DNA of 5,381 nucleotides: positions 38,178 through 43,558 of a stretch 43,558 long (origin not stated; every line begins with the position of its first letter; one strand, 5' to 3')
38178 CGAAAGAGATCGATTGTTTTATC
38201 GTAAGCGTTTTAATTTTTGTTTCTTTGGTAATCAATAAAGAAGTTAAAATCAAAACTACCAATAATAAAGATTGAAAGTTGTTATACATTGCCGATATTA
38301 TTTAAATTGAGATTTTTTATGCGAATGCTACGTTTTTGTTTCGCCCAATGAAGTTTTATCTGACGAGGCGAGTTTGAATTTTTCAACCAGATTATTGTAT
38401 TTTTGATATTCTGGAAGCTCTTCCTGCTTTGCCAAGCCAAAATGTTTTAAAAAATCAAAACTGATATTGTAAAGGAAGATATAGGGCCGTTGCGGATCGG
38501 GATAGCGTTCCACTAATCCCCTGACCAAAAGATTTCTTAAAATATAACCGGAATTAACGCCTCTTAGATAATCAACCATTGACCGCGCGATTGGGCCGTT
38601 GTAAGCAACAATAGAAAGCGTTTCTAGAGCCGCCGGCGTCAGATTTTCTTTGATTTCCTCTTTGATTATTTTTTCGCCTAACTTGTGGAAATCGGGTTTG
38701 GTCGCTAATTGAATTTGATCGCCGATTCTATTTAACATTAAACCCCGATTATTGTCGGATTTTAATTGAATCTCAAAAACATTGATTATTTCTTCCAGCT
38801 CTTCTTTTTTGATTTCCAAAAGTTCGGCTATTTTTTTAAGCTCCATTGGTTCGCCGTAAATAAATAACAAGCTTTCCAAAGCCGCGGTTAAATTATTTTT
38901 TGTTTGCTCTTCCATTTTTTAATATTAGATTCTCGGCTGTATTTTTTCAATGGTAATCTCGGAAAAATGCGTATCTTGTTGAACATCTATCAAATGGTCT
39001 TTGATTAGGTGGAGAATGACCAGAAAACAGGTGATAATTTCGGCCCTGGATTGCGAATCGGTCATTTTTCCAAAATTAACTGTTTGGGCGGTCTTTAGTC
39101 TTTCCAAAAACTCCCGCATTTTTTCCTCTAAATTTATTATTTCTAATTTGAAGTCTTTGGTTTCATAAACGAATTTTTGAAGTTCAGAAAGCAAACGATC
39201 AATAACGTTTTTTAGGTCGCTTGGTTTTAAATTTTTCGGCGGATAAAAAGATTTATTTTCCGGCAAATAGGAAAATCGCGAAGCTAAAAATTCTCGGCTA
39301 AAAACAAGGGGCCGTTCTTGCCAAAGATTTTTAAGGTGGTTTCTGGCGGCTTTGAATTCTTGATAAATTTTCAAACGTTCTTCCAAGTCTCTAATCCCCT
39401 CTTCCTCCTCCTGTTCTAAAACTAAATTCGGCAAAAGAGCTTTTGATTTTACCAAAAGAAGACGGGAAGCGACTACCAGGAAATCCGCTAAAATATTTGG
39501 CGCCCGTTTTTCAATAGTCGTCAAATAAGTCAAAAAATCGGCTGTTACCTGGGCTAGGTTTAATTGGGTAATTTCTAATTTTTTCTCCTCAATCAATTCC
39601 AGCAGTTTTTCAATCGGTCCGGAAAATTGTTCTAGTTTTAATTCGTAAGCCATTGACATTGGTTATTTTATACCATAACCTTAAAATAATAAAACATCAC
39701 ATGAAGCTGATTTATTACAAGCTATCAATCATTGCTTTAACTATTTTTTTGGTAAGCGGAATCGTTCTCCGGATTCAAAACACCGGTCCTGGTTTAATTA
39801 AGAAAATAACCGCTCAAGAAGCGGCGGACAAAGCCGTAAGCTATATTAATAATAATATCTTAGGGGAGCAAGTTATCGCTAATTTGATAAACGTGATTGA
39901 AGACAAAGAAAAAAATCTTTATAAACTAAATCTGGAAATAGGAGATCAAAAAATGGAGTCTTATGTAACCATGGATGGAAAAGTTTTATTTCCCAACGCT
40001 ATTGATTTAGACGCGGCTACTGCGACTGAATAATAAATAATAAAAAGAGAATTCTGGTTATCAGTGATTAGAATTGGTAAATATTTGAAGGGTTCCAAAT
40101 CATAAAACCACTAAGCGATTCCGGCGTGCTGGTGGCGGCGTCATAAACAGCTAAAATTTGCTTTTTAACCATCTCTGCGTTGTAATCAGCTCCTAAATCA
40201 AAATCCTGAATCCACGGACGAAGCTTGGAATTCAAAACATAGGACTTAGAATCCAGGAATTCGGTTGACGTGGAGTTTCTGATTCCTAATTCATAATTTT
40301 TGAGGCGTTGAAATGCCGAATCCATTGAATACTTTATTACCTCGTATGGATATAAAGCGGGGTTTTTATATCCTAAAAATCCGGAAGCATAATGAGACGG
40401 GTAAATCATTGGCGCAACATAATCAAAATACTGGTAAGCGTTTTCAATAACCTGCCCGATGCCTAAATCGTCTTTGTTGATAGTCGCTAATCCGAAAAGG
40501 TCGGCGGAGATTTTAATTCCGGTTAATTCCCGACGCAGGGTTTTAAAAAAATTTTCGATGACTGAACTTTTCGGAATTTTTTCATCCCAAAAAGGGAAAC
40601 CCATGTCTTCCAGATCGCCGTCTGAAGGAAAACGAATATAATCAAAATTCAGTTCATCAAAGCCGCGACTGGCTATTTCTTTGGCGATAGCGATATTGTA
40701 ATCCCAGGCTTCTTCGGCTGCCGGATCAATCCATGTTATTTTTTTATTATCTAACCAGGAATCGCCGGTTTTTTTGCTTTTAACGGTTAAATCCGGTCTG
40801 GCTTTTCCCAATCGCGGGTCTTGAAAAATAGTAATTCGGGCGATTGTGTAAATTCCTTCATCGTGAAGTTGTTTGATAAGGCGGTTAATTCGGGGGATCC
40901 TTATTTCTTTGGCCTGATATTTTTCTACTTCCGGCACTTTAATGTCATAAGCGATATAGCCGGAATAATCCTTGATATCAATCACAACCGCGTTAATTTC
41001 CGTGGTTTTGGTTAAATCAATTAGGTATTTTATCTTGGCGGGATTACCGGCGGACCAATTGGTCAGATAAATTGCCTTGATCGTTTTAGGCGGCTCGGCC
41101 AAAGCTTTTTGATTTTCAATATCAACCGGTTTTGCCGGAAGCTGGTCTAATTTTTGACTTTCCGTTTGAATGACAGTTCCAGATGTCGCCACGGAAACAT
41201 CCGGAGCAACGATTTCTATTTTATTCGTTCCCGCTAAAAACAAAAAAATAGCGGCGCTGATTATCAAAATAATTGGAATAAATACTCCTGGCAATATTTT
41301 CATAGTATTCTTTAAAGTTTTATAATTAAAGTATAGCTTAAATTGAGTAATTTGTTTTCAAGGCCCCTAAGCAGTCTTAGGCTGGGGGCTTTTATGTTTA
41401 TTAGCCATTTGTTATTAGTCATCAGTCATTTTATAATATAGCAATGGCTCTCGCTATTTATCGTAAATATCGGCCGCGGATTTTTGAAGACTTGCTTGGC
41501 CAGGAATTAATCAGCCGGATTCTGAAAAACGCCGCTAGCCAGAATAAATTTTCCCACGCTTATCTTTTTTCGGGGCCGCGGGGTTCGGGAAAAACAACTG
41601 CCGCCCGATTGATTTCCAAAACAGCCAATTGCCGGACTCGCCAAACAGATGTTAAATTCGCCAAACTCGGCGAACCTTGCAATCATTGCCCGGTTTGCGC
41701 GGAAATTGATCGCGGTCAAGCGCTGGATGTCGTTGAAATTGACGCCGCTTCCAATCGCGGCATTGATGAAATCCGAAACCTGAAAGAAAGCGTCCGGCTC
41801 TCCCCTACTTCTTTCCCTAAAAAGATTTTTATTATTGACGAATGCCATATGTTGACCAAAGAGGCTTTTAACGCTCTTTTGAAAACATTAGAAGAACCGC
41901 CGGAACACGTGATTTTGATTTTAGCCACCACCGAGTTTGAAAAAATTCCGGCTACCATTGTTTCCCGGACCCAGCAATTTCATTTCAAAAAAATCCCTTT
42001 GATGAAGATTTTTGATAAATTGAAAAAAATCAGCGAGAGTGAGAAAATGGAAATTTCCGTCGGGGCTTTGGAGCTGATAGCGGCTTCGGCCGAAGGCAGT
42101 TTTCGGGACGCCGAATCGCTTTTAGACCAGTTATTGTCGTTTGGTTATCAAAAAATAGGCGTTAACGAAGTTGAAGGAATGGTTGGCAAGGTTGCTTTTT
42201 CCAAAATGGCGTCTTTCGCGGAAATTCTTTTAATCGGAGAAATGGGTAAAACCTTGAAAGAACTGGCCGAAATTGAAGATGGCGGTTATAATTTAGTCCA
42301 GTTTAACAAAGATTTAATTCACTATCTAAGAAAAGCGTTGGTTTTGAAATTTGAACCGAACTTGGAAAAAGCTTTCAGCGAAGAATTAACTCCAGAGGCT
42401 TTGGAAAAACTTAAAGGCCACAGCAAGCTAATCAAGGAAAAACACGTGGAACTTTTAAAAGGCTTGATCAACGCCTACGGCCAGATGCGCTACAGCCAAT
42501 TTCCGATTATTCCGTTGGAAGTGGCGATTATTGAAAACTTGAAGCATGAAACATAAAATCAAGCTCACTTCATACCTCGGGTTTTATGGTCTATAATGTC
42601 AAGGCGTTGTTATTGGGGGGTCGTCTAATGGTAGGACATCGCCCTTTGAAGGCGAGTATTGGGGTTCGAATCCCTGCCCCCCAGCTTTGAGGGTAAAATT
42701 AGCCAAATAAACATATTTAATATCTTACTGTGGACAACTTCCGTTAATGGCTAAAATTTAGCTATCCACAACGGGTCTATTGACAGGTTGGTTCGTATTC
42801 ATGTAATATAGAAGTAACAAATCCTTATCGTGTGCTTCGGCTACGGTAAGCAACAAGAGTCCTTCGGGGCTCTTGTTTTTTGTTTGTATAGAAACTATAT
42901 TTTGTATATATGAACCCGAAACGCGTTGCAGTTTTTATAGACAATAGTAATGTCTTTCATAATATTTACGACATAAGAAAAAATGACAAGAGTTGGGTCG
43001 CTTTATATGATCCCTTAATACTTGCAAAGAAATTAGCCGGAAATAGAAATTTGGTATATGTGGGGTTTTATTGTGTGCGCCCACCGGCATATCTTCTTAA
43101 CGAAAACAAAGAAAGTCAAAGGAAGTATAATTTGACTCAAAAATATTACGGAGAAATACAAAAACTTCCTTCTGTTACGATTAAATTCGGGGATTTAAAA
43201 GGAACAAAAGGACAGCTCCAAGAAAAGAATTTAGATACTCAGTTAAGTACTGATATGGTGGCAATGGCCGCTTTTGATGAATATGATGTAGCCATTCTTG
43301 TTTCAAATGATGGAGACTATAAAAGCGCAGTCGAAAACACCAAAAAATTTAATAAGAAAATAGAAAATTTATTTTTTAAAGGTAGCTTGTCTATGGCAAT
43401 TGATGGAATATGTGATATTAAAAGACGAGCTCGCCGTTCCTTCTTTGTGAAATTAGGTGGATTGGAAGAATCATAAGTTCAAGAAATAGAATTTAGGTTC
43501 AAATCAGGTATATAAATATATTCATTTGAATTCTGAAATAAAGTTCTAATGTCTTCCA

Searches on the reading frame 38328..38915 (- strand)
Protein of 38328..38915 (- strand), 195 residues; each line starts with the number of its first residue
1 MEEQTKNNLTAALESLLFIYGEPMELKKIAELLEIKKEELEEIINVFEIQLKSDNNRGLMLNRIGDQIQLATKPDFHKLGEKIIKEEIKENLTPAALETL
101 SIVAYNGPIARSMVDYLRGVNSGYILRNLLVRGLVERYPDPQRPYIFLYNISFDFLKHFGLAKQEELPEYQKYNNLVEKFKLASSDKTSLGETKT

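Call 59: search_protein_families(library=pfam, proteins=[window:38328-38915:-], max_evalue=0.01)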
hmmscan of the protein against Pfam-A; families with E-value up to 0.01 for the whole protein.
window:38328-38915:- (195 aa): 1 family
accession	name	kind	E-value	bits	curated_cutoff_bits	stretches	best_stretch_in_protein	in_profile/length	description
PF04079.22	SMC_ScpB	-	9.9e-40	136.2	27.4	1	12-169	2-159/160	Segregation and condensation complex subunit ScpB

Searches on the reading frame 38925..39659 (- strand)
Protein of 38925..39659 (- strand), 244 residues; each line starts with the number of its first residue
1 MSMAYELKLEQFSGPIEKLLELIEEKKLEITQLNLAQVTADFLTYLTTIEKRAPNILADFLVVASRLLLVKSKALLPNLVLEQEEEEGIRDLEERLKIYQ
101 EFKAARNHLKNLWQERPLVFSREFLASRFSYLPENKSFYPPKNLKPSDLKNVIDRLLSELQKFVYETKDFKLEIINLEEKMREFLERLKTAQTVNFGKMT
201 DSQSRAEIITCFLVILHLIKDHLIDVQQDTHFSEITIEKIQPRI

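Call 59: search_protein_families(library=pfam, proteins=[window:38925-39659:-], max_evalue=0.01)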
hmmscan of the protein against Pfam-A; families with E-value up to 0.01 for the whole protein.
window:38925-39659:- (244 aa): 1 family
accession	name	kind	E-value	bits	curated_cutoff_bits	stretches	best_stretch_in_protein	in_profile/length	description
PF02616.19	SMC_ScpA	-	7.5e-21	75.6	24.6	1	22-238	1-230/232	Segregation and condensation protein ScpA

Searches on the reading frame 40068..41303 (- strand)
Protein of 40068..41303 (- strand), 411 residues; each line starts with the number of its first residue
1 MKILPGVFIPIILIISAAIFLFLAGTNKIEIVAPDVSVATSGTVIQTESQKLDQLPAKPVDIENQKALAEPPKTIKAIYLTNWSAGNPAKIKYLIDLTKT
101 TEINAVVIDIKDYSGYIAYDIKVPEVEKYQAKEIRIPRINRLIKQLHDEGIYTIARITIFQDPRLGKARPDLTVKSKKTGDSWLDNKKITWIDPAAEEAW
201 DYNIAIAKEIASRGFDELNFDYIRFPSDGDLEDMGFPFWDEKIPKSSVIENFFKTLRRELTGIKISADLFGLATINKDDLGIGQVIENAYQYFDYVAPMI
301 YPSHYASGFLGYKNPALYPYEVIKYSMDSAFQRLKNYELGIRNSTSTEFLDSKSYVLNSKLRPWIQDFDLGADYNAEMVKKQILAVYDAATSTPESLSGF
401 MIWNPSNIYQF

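Call 59: search_protein_families(library=pfam, proteins=[window:40068-41303:-], max_evalue=0.01)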
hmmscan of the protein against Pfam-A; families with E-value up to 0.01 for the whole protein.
window:40068-41303:- (411 aa): 2 families
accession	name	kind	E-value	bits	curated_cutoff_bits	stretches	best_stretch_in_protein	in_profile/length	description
PF13200.12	DUF4015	-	1e-95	320.9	27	1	77-409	1-313/313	Putative glycosyl hydrolase domain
PF14871.12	GHL6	-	0.0059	17.3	35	1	93-178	4-85/132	Hypothetical glycosyl hydrolase 6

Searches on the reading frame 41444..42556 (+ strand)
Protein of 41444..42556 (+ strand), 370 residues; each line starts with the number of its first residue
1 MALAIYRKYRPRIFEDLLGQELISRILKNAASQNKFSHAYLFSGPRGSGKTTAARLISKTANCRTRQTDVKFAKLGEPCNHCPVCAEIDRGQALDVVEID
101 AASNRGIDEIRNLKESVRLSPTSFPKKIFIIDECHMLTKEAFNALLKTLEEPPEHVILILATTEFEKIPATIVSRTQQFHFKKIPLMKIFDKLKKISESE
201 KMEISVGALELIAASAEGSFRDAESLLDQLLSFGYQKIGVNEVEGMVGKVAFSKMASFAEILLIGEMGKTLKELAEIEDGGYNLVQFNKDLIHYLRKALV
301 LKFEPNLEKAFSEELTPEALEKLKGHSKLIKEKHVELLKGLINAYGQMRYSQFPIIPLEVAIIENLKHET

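Call 59: search_protein_families(library=pfam, proteins=[window:41444-42556:+], max_evalue=0.01)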
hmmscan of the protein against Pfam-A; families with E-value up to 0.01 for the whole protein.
window:41444-42556:+ (370 aa): 15 families
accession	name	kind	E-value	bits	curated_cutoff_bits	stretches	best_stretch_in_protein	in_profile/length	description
PF13177.12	DNA_pol3_delta2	-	1.1e-43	149.5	27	1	20-184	2-160/161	DNA polymerase III, delta subunit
PF00004.35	AAA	-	1.8e-12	48.2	21.2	1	41-179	2-126/131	ATPase family associated with various cellular activities (AAA)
PF22608.2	DNAX_ATPase_lid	-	4.1e-12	46.1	27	1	189-234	2-47/49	DNA polymerase III clamp loader subunit, ATPase lid domain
PF12169.13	DNA_pol3_gamma3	-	3.4e-07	30.6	24.4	1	240-363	3-125/143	DNA polymerase III subunits gamma and tau domain III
PF13401.12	AAA_22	-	1.7e-06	28.8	27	1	41-164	9-125/130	AAA domain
PF05496.18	RuvB_N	-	3.1e-06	27.5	27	1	10-70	2-66/159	Holliday junction DNA helicase RuvB P-loop domain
PF06068.19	TIP49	-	0.00018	21.3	23.8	0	128-163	277-311/347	TIP49 P-loop domain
PF13604.12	AAA_30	-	0.00021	21.5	27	1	40-159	21-122/191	AAA domain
PF07728.20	AAA_5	-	0.00026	21.5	22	0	115-155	62-96/139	AAA domain (dynein-related subfamily)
PF04851.21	ResIII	-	0.00045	20.6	22.5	0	118-151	120-152/164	Type III restriction enzyme, res subunit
PF13245.12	AAA_19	-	0.00066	20.3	25.1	0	39-159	13-123/134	AAA domain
PF13173.12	AAA_14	-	0.0016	18.9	27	0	39-152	4-88/129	AAA domain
PF00270.35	DEAD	-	0.0026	17.9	26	0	127-162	119-159/167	DEAD/DEAH box helicase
PF03215.21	Rad17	-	0.0039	17.6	23.8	0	23-67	31-75/186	Rad17 P-loop domain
PF13238.12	AAA_18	-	0.004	18.1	29.4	0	42-73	3-34/128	AAA domain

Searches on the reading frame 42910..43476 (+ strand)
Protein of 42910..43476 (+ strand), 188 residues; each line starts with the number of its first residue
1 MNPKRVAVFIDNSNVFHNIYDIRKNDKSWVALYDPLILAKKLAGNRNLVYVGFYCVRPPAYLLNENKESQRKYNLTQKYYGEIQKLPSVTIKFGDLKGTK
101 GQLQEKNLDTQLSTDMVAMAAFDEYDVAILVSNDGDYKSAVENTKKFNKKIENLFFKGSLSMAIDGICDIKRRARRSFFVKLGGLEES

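Call 59: search_protein_families(library=pfam, proteins=[window:42910-43476:+], max_evalue=0.01)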
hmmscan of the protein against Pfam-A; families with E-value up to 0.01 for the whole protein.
window:42910-43476:+ (188 aa): 1 family
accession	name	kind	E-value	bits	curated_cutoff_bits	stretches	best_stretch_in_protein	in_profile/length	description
PF01936.24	NYN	-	2e-13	51.5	24.2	1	5-158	1-128/145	NYN domain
